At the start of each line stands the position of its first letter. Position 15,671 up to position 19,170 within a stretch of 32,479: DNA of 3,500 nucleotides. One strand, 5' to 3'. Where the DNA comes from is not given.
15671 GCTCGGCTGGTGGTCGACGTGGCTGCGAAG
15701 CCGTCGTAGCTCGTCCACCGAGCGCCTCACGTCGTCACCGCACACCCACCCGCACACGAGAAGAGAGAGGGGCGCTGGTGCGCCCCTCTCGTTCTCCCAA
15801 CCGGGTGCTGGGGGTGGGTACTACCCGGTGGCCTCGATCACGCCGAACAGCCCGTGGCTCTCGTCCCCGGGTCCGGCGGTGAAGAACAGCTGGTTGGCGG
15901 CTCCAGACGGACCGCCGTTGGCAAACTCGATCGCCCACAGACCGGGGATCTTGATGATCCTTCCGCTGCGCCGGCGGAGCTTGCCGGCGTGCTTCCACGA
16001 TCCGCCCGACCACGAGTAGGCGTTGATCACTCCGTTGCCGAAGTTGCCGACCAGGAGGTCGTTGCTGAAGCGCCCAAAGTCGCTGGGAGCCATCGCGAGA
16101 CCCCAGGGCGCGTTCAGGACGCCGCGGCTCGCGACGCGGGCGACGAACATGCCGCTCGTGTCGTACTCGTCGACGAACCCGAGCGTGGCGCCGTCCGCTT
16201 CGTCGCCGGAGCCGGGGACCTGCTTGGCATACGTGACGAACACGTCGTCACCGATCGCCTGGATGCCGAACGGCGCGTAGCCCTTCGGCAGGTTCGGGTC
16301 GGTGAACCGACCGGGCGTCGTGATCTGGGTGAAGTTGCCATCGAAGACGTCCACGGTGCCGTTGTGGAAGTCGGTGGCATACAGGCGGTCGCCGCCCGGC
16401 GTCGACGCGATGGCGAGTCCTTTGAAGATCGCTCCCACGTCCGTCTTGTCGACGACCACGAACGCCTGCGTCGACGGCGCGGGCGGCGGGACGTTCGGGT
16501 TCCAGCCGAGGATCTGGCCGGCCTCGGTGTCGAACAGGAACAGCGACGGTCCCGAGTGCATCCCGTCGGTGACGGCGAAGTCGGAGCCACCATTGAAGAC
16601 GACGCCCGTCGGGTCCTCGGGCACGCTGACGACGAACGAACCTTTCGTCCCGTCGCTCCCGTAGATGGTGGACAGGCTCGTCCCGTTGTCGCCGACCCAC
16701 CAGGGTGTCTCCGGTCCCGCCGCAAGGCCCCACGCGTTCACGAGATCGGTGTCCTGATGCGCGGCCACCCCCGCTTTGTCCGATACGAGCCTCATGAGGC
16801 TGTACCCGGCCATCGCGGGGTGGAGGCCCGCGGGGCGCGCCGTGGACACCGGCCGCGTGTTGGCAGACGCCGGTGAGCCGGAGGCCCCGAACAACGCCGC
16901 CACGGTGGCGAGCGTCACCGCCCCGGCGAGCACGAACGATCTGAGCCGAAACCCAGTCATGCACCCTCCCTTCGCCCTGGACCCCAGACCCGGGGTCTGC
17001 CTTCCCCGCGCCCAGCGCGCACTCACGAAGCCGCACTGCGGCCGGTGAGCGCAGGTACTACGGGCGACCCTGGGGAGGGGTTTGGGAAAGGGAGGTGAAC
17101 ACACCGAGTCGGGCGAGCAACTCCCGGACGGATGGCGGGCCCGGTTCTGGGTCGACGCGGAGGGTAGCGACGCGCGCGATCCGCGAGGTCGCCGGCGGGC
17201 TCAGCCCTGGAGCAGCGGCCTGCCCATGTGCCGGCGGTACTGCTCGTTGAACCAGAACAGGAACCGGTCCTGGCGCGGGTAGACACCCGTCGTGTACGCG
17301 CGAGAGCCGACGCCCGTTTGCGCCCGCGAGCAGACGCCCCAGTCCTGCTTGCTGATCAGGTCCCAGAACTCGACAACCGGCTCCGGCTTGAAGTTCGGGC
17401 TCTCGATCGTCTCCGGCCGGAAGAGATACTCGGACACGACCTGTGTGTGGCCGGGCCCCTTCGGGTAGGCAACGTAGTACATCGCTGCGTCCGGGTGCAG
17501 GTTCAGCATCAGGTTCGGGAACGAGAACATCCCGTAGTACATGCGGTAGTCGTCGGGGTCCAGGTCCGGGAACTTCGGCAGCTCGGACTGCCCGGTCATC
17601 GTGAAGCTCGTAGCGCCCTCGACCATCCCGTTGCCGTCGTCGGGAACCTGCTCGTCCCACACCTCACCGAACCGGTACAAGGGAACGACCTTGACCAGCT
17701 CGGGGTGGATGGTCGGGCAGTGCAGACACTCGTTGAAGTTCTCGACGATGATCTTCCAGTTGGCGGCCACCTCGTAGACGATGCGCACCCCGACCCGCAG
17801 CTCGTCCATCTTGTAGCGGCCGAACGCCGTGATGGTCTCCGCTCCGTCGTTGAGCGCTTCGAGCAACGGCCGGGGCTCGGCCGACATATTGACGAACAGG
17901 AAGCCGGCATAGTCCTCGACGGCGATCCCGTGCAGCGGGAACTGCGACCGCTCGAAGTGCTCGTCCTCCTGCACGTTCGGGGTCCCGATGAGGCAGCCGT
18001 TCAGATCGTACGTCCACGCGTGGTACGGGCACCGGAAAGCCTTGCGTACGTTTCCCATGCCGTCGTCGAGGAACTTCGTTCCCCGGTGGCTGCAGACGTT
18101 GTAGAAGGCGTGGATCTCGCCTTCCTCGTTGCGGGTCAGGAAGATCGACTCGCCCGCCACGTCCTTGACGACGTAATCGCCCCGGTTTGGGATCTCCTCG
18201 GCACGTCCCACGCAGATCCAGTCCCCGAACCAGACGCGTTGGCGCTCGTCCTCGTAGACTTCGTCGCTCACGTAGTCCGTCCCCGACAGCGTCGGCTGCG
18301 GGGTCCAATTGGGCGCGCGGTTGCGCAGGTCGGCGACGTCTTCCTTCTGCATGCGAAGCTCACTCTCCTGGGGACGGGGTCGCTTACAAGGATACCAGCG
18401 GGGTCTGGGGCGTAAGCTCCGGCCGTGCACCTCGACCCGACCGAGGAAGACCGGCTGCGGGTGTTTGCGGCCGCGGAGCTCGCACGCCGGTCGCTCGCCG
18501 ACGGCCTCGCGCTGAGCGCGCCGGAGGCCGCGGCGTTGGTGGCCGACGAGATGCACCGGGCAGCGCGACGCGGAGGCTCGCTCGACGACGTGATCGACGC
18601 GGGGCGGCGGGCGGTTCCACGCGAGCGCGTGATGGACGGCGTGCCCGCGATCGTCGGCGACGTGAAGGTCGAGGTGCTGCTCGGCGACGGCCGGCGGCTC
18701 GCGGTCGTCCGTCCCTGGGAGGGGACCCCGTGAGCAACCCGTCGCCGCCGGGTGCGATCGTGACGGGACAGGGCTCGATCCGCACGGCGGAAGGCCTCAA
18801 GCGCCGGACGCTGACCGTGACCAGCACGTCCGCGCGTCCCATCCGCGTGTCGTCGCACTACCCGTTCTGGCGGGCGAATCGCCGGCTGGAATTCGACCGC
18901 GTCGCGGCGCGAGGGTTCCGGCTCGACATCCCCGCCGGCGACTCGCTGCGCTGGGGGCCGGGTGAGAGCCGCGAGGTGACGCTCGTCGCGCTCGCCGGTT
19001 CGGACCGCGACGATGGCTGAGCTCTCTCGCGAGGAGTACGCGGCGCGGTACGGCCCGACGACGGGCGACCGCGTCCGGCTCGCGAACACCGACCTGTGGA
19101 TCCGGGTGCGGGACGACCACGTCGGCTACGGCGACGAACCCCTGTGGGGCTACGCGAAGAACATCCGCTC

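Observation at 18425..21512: Urease-like ureABC with no ureDEFG, a shortened active-site segment, and an SDR in the accessory-gene slot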

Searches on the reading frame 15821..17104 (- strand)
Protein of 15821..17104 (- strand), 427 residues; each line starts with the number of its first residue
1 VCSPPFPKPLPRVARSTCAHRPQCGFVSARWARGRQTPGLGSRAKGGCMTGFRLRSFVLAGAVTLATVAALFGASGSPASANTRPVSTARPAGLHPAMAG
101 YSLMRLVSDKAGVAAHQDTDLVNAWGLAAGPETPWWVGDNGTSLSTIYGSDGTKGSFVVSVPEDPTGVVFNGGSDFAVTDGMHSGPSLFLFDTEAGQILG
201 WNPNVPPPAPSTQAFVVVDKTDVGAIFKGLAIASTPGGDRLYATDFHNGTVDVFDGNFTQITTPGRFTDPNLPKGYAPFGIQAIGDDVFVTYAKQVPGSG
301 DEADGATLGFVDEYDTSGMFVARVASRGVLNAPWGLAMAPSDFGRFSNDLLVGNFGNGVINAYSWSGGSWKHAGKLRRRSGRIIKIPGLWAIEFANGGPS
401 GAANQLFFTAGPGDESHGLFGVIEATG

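Call 9: search_protein_families(library=pfam, proteins=[window:15821-17104:-], max_evalue=0.0001)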
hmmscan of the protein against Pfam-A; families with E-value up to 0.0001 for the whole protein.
window:15821-17104:- (427 aa): 0 families

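Call 22: search_protein_families(library=pfam, proteins=[window:15821-17104:-], max_evalue=0.001)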
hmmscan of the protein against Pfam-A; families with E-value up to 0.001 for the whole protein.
window:15821-17104:- (427 aa): 0 families

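Call 73: search_protein_families(library=ncbifam, proteins=[window:15821-17104:-], max_evalue=0.001)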
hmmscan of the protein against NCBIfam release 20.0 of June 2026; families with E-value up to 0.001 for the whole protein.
window:15821-17104:- (427 aa): 1 family
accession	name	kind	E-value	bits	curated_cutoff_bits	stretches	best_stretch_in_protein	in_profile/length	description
TIGR03118.1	PEPCTERM_chp_1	hypoth_equivalog_domain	5.5e-101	337.9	79.95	1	103-424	3-335/336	TIGR03118 family protein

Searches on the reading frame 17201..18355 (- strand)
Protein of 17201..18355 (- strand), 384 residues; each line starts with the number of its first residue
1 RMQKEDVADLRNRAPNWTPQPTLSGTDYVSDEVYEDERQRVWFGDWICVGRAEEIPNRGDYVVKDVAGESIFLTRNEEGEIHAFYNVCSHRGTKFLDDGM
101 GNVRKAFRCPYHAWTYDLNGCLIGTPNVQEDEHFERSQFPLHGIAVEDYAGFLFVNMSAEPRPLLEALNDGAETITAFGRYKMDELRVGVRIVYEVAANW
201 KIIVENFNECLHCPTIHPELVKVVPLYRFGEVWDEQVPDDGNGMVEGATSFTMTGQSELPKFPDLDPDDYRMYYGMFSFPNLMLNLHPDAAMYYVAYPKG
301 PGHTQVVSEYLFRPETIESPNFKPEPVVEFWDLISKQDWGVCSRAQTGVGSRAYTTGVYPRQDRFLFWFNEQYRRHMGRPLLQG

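Call 4: search_protein_families(library=pfam, proteins=[window:17201-18355:-], max_evalue=0.01)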
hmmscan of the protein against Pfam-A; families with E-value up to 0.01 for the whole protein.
window:17201-18355:- (384 aa): 2 families
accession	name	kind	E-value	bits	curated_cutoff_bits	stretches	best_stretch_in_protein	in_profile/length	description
PF00848.25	Ring_hydroxyl_A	-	6.1e-44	150.9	24.9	1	183-378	1-207/208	Ring hydroxylating alpha subunit (catalytic domain)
PF00355.32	Rieske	-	5.6e-20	71.5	20.3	1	45-130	1-83/88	Rieske [2Fe-2S] domain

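Call 5: search_protein_families(library=ncbifam, proteins=[window:17201-18355:-], max_evalue=0.001)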
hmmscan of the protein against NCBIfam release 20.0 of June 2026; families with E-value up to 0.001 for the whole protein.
window:17201-18355:- (384 aa): 8 families
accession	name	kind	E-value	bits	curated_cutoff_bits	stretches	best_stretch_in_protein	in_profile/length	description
NF058607.1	GlBtMonoOxGbcA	equivalog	3e-57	193.9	670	2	9-224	23-229/420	glycine betaine monooxygenase oxygenase subunit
TIGR03229.1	benzo_1_2_benA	equivalog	3.5e-25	88.8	780.95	1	28-218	21-216/433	benzoate 1,2-dioxygenase large subunit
NF041684.1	ant_diox_AndAc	equivalog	1.6e-23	83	750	1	28-230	28-234/418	anthranilate 1,2-dioxygenase large subunit AndAc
TIGR03228.1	anthran_1_2_A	equivalog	1.2e-22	80.3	671.9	1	29-224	22-220/438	anthranilate 1,2-dioxygenase large subunit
NF042946.1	3PPDioc_HcaE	equivalog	1.3e-22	80.4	830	1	25-223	18-220/450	3-phenylpropionate/cinnamic acid dioxygenase subunit alpha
TIGR02378.1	nirD_assim_sml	equivalog_domain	1.8e-05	24.8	74.65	1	46-140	2-93/105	nitrite reductase small subunit NirD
NF052579.1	BetMthstMoxSdmAMthl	equivalog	2.9e-05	23.2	600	1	68-122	39-91/351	4beta-methylsterol monooxygenase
NF041174.1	SDX_Thmprot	equivalog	8.4e-05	22.7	170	1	55-156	11-108/109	sulredoxin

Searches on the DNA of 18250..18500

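Call 69: search_rna_families(source=window, start=18250, end=18500, threshold=evalue, max_evalue=1)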
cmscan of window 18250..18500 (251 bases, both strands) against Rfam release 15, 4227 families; matches with E-value up to 1: 0.
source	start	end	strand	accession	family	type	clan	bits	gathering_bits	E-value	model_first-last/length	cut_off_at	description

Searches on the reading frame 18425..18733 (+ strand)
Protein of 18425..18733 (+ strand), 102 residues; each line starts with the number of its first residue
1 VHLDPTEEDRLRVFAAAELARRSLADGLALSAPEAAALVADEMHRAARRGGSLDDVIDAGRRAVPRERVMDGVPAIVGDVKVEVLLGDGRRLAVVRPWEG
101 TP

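Call 4: search_protein_families(library=pfam, proteins=[window:18425-18733:+], max_evalue=0.01)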
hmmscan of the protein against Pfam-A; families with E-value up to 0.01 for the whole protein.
window:18425-18733:+ (102 aa): 1 family
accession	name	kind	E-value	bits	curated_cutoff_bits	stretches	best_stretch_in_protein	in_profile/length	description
PF00547.23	Urease_gamma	-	1.2e-24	86.9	23.9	1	1-95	1-95/99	Urease, gamma subunit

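Call 5: search_protein_families(library=ncbifam, proteins=[window:18425-18733:+], max_evalue=0.001)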
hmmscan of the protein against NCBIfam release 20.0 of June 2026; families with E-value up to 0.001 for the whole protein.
window:18425-18733:+ (102 aa): 4 families
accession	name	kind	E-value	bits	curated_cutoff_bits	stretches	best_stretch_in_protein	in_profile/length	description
NF009671.0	PRK13192.1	subfamily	1.2e-28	100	243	1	1-96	1-96/231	bifunctional urease subunit gamma/beta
NF009712.0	PRK13241.1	equivalog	4.8e-23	81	123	1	1-95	1-95/100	urease subunit gamma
TIGR00193.1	urease_gam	equivalog_domain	4.6e-20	71.7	82.3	1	1-95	1-95/102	urease subunit gamma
NF010592.0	PRK13986.1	equivalog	1.8e-15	57.2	353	1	1-96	1-97/238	urease subunit alpha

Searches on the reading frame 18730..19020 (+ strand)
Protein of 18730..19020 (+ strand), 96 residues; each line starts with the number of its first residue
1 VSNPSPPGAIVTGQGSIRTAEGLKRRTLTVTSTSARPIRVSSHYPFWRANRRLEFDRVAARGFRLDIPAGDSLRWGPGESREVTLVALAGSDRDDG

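Call 4: search_protein_families(library=pfam, proteins=[window:18730-19020:+], max_evalue=0.01)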
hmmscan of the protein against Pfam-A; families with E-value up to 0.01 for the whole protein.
window:18730-19020:+ (96 aa): 1 family
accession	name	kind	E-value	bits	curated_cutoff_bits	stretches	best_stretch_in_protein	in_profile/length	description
PF00699.25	Urease_beta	-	2.6e-28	98.3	25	1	7-92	1-86/98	Urease beta subunit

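Call 5: search_protein_families(library=ncbifam, proteins=[window:18730-19020:+], max_evalue=0.001)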
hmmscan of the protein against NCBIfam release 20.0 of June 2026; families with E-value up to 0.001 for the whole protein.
window:18730-19020:+ (96 aa): 5 families
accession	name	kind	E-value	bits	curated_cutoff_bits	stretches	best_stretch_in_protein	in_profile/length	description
NF009671.0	PRK13192.1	subfamily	1.6e-27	96.4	243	1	6-92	111-197/231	bifunctional urease subunit gamma/beta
NF009682.0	PRK13203.1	equivalog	3.9e-26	91.1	129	1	7-92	3-88/104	urease subunit beta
TIGR00192.1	urease_beta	equivalog_domain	3.1e-24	85.1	90.3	1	7-92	3-88/103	urease subunit beta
NF010592.0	PRK13986.1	equivalog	4.7e-18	65.7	353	1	7-93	108-194/238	urease subunit alpha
NF009681.0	PRK13202.1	equivalog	4.3e-16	59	204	1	7-91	3-88/104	urease subunit beta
